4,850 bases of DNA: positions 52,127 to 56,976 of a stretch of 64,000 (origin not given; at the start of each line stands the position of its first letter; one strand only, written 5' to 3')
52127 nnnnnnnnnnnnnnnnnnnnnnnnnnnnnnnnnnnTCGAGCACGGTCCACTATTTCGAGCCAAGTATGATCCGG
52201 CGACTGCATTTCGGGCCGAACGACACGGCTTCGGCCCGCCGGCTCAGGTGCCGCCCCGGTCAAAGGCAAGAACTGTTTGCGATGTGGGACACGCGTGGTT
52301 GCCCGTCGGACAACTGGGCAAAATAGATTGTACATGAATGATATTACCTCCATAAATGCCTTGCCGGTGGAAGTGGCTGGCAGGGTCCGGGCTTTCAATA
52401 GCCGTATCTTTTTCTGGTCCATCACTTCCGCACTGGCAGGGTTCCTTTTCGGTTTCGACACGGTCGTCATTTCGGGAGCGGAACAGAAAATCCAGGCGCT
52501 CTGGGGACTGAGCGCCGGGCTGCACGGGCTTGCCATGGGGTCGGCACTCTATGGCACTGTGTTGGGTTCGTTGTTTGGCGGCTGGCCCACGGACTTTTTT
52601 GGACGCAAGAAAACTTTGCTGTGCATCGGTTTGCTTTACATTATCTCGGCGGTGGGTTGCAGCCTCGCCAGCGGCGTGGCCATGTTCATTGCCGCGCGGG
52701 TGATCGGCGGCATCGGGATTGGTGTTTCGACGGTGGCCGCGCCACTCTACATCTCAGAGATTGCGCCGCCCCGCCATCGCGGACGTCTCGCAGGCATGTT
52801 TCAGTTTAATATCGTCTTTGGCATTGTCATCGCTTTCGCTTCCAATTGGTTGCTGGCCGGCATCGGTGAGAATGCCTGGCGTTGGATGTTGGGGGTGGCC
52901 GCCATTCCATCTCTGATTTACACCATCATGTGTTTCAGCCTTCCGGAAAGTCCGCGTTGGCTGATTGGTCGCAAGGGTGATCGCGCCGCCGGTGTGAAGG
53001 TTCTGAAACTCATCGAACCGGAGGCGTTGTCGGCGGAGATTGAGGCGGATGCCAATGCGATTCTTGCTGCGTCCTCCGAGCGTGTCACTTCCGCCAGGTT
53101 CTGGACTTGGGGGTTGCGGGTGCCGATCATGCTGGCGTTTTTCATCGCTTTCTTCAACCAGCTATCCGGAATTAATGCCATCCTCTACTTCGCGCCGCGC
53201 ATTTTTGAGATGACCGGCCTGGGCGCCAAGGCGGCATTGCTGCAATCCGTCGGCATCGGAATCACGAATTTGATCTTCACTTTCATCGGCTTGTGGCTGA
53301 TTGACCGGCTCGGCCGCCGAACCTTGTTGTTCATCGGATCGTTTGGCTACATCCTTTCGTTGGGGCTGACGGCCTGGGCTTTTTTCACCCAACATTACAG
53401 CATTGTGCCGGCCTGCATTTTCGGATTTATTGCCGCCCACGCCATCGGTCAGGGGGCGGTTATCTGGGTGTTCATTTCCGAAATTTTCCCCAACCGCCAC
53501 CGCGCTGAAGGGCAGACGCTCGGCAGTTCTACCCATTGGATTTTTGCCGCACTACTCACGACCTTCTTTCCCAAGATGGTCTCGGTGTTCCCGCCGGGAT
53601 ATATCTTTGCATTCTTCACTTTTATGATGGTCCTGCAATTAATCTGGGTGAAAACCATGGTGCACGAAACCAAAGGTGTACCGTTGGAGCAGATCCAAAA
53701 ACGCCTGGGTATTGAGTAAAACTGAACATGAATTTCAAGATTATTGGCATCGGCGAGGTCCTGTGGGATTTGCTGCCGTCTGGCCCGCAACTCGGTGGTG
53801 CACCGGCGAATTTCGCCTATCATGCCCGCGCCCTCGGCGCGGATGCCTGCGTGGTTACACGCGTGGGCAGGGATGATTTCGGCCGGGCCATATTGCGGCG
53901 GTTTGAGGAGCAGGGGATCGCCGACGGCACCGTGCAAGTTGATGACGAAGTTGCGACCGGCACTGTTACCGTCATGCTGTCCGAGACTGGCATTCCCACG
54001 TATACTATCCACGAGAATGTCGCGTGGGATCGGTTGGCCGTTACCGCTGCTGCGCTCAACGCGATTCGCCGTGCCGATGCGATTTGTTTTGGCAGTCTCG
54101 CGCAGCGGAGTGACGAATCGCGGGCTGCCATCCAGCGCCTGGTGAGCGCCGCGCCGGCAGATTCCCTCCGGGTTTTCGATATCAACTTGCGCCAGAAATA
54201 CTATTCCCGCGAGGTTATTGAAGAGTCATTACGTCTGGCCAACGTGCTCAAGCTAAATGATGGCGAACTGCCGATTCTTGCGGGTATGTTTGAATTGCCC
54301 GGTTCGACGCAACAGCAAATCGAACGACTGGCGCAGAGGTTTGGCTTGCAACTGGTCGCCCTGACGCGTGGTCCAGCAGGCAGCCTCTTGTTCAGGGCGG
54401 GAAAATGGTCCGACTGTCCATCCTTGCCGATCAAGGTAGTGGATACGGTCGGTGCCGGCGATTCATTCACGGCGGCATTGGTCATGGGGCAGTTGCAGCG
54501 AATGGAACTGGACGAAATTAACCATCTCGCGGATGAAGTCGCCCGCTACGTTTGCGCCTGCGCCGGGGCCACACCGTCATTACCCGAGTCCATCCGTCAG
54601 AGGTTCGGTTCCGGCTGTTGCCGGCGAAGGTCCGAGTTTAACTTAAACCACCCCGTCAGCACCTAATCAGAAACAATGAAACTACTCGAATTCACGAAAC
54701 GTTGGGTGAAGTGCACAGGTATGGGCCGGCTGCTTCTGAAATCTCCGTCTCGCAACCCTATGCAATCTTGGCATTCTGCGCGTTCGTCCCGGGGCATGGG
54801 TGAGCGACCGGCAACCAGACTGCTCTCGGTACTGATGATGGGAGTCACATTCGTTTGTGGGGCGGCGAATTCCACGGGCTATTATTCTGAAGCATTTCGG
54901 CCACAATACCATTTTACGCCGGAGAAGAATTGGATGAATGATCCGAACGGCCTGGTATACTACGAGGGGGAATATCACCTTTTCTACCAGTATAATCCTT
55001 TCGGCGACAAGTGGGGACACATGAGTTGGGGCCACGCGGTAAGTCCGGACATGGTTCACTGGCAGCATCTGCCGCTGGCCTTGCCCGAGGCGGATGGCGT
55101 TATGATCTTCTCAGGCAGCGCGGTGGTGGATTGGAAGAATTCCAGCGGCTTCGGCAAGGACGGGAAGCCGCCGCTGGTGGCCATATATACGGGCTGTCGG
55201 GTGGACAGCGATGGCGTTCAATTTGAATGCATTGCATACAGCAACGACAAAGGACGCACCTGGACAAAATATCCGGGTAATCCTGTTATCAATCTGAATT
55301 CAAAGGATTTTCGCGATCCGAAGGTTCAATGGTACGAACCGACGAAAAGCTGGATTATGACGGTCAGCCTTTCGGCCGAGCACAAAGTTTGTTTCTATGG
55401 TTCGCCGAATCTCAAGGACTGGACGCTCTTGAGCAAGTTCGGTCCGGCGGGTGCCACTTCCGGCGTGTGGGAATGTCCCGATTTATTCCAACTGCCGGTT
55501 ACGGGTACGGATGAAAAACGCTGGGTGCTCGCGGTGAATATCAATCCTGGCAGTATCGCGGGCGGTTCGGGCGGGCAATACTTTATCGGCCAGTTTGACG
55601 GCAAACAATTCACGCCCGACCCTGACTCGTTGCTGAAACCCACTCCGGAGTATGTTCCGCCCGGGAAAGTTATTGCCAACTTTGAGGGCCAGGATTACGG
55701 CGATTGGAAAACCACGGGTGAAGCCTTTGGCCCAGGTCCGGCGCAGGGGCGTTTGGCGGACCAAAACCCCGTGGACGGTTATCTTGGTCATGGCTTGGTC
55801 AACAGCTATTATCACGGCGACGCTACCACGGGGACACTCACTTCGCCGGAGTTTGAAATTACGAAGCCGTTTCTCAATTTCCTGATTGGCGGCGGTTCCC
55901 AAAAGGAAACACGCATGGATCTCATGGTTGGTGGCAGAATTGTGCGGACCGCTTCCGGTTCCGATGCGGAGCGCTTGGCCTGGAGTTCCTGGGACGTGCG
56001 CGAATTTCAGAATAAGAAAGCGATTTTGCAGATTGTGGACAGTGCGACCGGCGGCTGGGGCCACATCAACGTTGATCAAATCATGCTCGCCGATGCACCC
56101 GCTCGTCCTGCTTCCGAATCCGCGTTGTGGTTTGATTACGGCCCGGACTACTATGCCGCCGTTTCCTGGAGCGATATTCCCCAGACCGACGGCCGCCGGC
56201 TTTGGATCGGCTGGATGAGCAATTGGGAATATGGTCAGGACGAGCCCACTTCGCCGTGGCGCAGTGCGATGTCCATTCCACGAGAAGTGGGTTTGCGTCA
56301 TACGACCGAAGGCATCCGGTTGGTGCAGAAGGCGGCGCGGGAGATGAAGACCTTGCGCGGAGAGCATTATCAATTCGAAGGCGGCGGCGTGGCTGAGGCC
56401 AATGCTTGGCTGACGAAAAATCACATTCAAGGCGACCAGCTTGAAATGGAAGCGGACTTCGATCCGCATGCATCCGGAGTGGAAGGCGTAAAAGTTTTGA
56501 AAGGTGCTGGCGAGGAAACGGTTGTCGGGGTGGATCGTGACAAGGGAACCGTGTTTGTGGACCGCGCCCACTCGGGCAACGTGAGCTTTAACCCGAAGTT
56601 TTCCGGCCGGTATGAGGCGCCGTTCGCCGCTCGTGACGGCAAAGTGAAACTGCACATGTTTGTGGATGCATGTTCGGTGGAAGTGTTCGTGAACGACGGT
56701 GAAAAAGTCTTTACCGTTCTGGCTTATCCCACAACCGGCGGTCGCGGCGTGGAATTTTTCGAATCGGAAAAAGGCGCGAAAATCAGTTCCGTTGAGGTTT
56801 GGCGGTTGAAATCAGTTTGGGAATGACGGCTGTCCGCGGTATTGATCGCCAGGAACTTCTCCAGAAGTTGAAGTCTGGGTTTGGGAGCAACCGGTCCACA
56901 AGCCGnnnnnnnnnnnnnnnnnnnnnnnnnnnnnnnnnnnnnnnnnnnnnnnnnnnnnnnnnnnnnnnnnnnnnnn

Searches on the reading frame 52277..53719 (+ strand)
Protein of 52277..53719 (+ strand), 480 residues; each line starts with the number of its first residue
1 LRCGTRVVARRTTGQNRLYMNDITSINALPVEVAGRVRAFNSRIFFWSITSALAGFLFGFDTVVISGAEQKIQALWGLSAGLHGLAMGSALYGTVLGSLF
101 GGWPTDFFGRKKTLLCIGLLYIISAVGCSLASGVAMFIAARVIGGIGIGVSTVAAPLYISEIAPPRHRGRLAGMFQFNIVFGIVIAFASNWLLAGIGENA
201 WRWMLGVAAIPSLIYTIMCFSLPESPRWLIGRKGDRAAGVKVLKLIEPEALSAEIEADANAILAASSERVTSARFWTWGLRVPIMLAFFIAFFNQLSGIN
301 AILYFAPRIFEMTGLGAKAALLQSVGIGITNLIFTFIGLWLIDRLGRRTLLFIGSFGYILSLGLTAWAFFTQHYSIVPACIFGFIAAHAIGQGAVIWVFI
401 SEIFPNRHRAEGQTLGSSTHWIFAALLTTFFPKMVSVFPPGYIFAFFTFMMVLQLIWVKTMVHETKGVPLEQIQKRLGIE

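Call 43: search_protein_families(library=pfam, proteins=[window:52277-53719:+], max_evalue=0.00001)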
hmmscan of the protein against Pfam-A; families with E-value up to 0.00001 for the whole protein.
window:52277-53719:+ (480 aa): 2 families
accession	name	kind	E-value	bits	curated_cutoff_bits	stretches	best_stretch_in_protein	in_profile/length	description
PF00083.30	Sugar_tr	-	2.7e-99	333.5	22.3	1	48-475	2-450/452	Sugar (and other) transporter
PF07690.21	MFS_1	-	1e-33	117.1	33.4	1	52-421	2-340/347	Major Facilitator Superfamily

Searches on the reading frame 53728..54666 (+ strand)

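Call 43: search_protein_families(library=pfam, proteins=[window:53728-54666:+], max_evalue=0.00001)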
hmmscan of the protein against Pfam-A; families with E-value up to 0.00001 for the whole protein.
window:53728-54666:+ (312 aa): 1 family
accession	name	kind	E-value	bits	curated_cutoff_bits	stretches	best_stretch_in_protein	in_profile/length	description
PF00294.29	PfkB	-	5.1e-37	128.3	25.8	1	22-287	35-301/302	pfkB family carbohydrate kinase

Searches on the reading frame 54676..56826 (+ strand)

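Call 43: search_protein_families(library=pfam, proteins=[window:54676-56826:+], max_evalue=0.00001)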
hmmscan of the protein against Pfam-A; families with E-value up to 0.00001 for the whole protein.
window:54676-56826:+ (716 aa): 2 families
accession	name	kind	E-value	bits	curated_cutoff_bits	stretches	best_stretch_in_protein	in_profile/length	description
PF00251.26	Glyco_hydro_32N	-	2.4e-93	313.5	22.1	2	79-318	1-239/307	Glycosyl hydrolases family 32 N-terminal domain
PF08244.19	Glyco_hydro_32C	-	3.2e-33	115.4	21.9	1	556-709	1-157/158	Glycosyl hydrolases family 32 C terminal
